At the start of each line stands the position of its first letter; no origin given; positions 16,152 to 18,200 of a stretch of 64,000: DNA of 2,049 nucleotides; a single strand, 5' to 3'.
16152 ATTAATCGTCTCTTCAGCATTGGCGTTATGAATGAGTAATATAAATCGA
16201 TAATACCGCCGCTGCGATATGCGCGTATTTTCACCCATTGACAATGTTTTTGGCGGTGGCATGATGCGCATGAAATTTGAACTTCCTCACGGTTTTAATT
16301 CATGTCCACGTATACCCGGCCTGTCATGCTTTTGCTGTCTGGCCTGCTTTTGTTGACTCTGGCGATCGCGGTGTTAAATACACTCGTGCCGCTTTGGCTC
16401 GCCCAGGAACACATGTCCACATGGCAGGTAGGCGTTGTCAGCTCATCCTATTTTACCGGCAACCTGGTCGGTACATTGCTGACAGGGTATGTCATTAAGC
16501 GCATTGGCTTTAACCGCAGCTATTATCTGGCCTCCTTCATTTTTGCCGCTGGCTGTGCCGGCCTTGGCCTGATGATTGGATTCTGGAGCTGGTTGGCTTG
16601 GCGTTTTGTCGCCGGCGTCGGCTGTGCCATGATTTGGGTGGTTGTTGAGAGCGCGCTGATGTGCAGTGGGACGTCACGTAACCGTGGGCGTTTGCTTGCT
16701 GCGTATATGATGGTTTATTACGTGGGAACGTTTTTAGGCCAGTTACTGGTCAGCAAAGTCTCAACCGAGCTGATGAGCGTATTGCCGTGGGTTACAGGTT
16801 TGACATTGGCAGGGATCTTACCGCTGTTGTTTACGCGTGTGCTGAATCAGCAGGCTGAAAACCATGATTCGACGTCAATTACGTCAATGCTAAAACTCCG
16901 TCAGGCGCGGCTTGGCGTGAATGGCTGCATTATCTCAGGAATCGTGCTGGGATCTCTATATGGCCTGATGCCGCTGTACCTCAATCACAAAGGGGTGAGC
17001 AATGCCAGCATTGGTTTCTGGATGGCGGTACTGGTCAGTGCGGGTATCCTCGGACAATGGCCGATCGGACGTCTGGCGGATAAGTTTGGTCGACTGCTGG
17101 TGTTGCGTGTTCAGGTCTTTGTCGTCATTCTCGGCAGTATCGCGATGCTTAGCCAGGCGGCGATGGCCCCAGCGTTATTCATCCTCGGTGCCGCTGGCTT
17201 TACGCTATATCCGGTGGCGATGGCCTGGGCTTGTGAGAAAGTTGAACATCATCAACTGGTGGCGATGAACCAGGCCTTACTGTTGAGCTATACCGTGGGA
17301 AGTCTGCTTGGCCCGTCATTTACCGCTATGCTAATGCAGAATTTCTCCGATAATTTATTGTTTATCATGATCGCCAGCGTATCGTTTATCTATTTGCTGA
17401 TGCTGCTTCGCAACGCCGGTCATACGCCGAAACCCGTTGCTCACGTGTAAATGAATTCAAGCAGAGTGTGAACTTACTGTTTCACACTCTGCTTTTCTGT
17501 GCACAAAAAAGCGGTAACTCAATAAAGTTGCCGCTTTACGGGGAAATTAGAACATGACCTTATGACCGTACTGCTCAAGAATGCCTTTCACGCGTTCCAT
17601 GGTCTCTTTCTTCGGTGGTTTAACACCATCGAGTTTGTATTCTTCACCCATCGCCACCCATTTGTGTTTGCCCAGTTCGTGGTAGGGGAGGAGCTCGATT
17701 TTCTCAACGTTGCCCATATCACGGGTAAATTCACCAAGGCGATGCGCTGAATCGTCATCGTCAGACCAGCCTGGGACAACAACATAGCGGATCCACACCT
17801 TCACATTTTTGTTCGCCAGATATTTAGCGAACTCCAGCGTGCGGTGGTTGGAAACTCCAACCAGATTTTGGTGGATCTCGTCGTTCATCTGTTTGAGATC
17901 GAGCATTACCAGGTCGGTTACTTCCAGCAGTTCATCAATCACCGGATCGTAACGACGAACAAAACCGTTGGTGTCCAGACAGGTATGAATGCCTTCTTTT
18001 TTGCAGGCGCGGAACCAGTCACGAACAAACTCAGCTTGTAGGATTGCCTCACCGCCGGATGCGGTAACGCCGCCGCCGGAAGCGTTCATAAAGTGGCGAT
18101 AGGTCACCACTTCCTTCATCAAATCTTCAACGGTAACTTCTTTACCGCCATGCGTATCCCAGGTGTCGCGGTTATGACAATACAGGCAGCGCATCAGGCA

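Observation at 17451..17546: Compact ycaD-pflA junction with no ycaM/ycaN/ycaK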

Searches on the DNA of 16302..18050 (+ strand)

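Call 3: search_dna_similar(query=window:16950-18050:+, collection=ecoli_genomes, mode=near, max_rows=40, rows=spread)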
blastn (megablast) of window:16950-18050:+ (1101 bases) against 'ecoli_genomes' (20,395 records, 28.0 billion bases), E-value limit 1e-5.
Records with a match: 5425; places in all: 9840; records where one place covers at least 80% of the query: 1048.
Genomes with a match: 5425 of 5426; with a place that covers at least 80% of the query: 1048. Places per genome that has any: lowest 1, median 2, highest 21. On chromosomes: 9827 places; on plasmids: 13.
Best place of each record, by identity: >=99% 1795; 95-99% 3630.
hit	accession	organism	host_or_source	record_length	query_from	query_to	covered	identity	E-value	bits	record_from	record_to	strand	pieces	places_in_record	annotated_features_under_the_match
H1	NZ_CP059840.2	Escherichia coli strain E2348/69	Homo sapiens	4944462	1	1101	100%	100.0%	0e+0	2034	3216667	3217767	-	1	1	pflA: pyruvate formate lyase 1-activating protein | ycaD: MFS transporter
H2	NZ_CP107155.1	Escherichia coli strain R11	human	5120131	1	1101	100%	99.3%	0e+0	1989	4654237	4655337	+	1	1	pflA: pyruvate formate lyase 1-activating protein | ycaD: MFS transporter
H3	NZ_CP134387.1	Escherichia coli strain TUM11352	Homo sapiens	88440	1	1101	100%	99.3%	0e+0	1989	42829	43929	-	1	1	pflA: pyruvate formate lyase 1-activating protein | ycaD: MFS transporter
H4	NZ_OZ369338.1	Escherichia coli strain Esc26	not applicable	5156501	1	1101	100%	99.3%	0e+0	1989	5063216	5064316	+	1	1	pflA: pyruvate formate lyase 1-activating protein | ycaD: MFS transporter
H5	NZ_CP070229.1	Escherichia coli strain EC12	Homo sapiens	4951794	1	1101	100%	99.2%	0e+0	1984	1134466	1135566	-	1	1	pflA: pyruvate formate lyase 1-activating protein | ycaD: MFS transporter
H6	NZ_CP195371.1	Escherichia coli strain 23AR1217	Homo sapiens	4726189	1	1101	100%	99.1%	0e+0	1978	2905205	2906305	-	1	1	pflA: pyruvate formate lyase 1-activating protein | ycaD: MFS transporter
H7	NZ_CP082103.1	Escherichia coli strain MS15046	Homo sapiens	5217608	1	1101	100%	99.0%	0e+0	1973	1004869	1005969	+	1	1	pflA: pyruvate formate lyase 1-activating protein | ycaD: MFS transporter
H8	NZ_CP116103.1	Escherichia coli strain DETEC-P836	ICU patient rectal swab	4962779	1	1101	100%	98.9%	0e+0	1967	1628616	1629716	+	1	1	pflA: pyruvate formate lyase 1-activating protein | ycaD: MFS transporter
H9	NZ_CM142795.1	Escherichia coli strain GPEC1042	chicken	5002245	1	551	50%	99.8%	0e+0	1013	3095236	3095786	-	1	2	ycaD: MFS transporter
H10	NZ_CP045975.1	Escherichia coli strain AUSMDU00002545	Homo sapiens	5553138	1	551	50%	99.5%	0e+0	1002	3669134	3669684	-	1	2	ycaD: MFS transporter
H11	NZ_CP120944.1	Escherichia coli O157:H7 str. EDL933 strain EDL933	Homo sapiens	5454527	1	551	50%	99.5%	0e+0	1002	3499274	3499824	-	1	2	ycaD: MFS transporter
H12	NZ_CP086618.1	Escherichia coli strain RIVM_C039227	Homo sapiens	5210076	1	551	50%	99.3%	0e+0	996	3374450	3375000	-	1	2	ycaD: MFS transporter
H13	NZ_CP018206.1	Escherichia coli strain MRSN346647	Homo sapiens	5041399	1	551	50%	99.1%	0e+0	990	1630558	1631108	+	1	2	ycaD: MFS transporter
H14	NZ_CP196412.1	Escherichia coli strain W12-1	Bos taurus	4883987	1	551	50%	99.1%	0e+0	990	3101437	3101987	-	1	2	ycaD: MFS transporter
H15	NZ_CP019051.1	Escherichia coli strain CRE1540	Homo sapiens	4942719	1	551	50%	98.9%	0e+0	985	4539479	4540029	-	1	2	ycaD: MFS transporter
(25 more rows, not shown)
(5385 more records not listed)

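Call 6: get_annotated_region(hit=H1, flank=6000)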
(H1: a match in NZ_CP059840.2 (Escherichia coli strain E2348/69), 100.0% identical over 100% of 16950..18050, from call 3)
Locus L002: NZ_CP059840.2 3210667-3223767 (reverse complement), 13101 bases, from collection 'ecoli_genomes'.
description: Escherichia coli strain E2348/69 chromosome, complete genome
organism: Escherichia coli strain E2348/69 (NCBI taxid 562)
replicon: chromosome; assembly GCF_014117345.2
host: Homo sapiens; source: stool; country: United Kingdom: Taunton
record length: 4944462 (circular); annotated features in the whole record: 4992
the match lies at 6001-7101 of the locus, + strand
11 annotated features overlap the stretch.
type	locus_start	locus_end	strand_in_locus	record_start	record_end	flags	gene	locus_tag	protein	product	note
CDS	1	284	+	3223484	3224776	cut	serS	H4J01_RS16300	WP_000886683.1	serine--tRNA ligase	-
CDS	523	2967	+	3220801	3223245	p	dmsA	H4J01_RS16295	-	dimethylsulfoxide reductase subunit A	internal stop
CDS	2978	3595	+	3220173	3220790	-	dmsB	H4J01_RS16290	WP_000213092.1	dimethylsulfoxide reductase iron-sulfur subunit DmsB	-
CDS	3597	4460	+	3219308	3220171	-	dmsC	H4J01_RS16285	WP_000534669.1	dimethyl sulfoxide reductase anchor subunit DmsC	-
CDS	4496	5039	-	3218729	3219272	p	ycaC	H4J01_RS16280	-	isochorismate family cysteine hydrolase YcaC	frameshifted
CDS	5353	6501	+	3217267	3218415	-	ycaD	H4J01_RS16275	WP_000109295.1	MFS transporter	-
CDS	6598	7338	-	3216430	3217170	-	pflA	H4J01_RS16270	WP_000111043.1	pyruvate formate lyase 1-activating protein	-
CDS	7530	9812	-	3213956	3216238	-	pflB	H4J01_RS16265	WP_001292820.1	formate C-acetyltransferase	-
CDS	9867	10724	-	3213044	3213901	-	focA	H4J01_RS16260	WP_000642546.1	formate transporter FocA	-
CDS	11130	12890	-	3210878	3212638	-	ycaO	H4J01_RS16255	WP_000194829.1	30S ribosomal protein S12 methylthiotransferase accessory factor YcaO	-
CDS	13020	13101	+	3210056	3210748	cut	ycaP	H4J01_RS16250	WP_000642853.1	DUF421 domain-containing protein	-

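Call 17: search_dna_similar(query=window:17466-17540:+, collection=ecoli_genomes, mode=near, max_rows=60, rows=spread, max_evalue=1e-12)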
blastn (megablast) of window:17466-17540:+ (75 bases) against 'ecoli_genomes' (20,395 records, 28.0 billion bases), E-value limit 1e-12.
Records with a match: 1046; places in all: 1047; records where one place covers at least 80% of the query: 1046.
Genomes with a match: 1046 of 5426; with a place that covers at least 80% of the query: 1046. Places per genome that has any: lowest 1, median 1, highest 2. On chromosomes: 1046 places; on plasmids: 1.
Best place of each record, by identity: >=99% 107; 95-99% 939.
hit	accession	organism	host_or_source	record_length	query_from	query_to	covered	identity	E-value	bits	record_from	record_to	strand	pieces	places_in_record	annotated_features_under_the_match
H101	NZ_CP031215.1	Escherichia coli strain Es_ST80_L1_NDM_10_2017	Homo sapiens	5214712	1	75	100%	100.0%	1e-30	139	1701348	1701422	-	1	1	none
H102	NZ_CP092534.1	Escherichia coli strain DS566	Homo sapiens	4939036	1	75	100%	100.0%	1e-30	139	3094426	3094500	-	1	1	none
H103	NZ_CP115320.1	Escherichia coli strain CUVET18-565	dog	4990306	1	75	100%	100.0%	1e-30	139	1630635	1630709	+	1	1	none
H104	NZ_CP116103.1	Escherichia coli strain DETEC-P836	ICU patient rectal swab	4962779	1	75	100%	100.0%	1e-30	139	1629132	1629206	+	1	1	none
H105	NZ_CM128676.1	Escherichia coli strain EC100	blood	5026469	1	75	100%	100.0%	1e-30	139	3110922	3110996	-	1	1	none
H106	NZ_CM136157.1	Escherichia coli strain PRO_A-1474-6M-A_ESBL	Homo sapiens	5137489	1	75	100%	100.0%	1e-30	139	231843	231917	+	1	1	none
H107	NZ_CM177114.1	Escherichia coli strain GN4738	Homo sapiens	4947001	1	75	100%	100.0%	1e-30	139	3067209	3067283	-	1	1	none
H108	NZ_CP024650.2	Escherichia coli strain BH100 substr. MG2014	Homo sapiens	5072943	1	75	100%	98.7%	6e-29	134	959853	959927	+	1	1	none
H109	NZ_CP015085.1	Escherichia coli O25b:H4 strain O25b:H4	Homo sapiens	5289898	1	75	100%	98.7%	6e-29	134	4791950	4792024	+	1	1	none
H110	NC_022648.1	Escherichia coli JJ1886 strain JJ1886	-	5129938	1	75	100%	98.7%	6e-29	134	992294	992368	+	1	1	none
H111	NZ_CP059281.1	Escherichia coli strain C9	water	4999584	1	75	100%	98.7%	6e-29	134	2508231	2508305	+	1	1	none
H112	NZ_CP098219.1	Escherichia coli strain Z0117EC0013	Canis lupus familiaris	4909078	1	75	100%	98.7%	6e-29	134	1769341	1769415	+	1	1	none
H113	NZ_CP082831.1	Escherichia coli strain SCAID WND1-2021 (1/128)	Homo sapiens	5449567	1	75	100%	98.7%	6e-29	134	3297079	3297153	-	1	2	none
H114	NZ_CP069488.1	Escherichia coli strain FDAARGOS_1264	Homo sapiens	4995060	1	75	100%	98.7%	6e-29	134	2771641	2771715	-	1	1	none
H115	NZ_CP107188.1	Escherichia coli strain R2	human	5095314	1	75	100%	98.7%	6e-29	134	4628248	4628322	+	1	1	none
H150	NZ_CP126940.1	Escherichia coli O2:K1:H7 strain APEC E18055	Gallus gallus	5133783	1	75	100%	97.3%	3e-27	128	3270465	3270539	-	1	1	none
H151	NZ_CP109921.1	Escherichia coli O2:K2:H1 strain C 237-04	Homo sapiens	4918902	1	75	100%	97.3%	3e-27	128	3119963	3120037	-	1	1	none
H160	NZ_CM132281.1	Escherichia coli strain 19AR0253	Homo sapiens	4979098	1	64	85%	96.9%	3e-21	108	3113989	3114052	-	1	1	none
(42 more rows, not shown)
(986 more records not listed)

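Call 25: get_annotated_region(hit=H160, flank=1500)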
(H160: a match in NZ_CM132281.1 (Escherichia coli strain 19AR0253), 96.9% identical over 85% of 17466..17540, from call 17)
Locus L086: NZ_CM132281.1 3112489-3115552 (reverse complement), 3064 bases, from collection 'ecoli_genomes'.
description: Escherichia coli strain 19AR0253 chromosome, whole genome shotgun sequence
organism: Escherichia coli strain 19AR0253 (NCBI taxid 562)
replicon: chromosome; assembly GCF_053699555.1
host: Homo sapiens; source: Screen; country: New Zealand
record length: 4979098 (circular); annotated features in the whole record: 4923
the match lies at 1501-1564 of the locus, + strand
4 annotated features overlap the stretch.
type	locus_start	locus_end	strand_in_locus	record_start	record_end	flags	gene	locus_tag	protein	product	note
CDS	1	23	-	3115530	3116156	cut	ycaC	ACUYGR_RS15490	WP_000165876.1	isochorismate family cysteine hydrolase YcaC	-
CDS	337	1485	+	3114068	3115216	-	ycaD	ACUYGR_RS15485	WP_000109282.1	MFS transporter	-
CDS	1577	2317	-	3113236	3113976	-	pflA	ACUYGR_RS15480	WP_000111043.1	pyruvate formate lyase 1-activating protein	-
CDS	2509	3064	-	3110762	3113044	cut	pflB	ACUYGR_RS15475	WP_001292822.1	formate C-acetyltransferase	-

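Call 26: get_annotated_region(hit=H110, flank=1500)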
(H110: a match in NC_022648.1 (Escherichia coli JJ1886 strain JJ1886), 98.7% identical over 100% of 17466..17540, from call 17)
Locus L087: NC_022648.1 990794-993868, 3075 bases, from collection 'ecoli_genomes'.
description: Escherichia coli JJ1886, complete sequence
organism: Escherichia coli JJ1886 strain JJ1886 (NCBI taxid 1355100)
replicon: chromosome; assembly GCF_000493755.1
host: -; source: -; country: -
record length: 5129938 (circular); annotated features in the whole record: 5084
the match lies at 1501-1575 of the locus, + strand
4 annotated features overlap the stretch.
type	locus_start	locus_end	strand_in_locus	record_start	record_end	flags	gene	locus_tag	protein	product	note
CDS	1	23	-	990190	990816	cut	ycaC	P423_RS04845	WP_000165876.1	isochorismate family cysteine hydrolase YcaC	-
CDS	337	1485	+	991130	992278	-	ycaD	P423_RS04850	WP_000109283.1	MFS transporter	-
CDS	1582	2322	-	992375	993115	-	pflA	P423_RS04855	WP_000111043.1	pyruvate formate lyase 1-activating protein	-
CDS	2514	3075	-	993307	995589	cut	pflB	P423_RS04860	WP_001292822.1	formate C-acetyltransferase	-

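Call 27: get_annotated_region(hit=H150, flank=1500)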
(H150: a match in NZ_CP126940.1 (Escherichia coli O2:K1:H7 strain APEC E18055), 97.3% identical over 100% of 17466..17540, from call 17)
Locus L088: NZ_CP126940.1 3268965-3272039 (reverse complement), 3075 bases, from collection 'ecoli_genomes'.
description: Escherichia coli O2:K1:H7 strain APEC E18055 chromosome, complete genome
organism: Escherichia coli O2:K1:H7 strain APEC E18055 (NCBI taxid 3050628)
replicon: chromosome; assembly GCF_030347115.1
host: Gallus gallus; source: Liver and spleen; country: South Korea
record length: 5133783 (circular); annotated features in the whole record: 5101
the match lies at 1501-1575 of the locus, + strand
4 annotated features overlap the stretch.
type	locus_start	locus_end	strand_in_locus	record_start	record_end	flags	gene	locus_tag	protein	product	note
CDS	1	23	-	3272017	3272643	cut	ycaC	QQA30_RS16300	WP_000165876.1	isochorismate family cysteine hydrolase YcaC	-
CDS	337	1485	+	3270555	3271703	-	ycaD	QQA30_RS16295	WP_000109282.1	MFS transporter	-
CDS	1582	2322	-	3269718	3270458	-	pflA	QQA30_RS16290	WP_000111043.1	pyruvate formate lyase 1-activating protein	-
CDS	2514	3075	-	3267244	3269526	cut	pflB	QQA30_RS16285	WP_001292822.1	formate C-acetyltransferase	-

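Call 47: search_rna_families(source=window, start=17250, end=17750, threshold=evalue, max_evalue=1)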
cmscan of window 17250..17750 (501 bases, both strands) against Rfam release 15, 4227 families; matches with E-value up to 1: 1.
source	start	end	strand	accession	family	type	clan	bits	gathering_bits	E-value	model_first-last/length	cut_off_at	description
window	17253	17385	-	RF02957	EFASI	Gene; sRNA;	-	17.2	51.2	0.79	1-133/133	no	EFASI RNA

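Call 55: search_dna_similar(query=L003:12845-12945:+, collection=ecoli_genomes, mode=near, max_rows=15, max_evalue=1e-15)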
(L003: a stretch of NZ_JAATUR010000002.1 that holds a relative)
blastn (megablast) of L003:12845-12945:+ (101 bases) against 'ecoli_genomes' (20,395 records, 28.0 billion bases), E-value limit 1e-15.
No match.
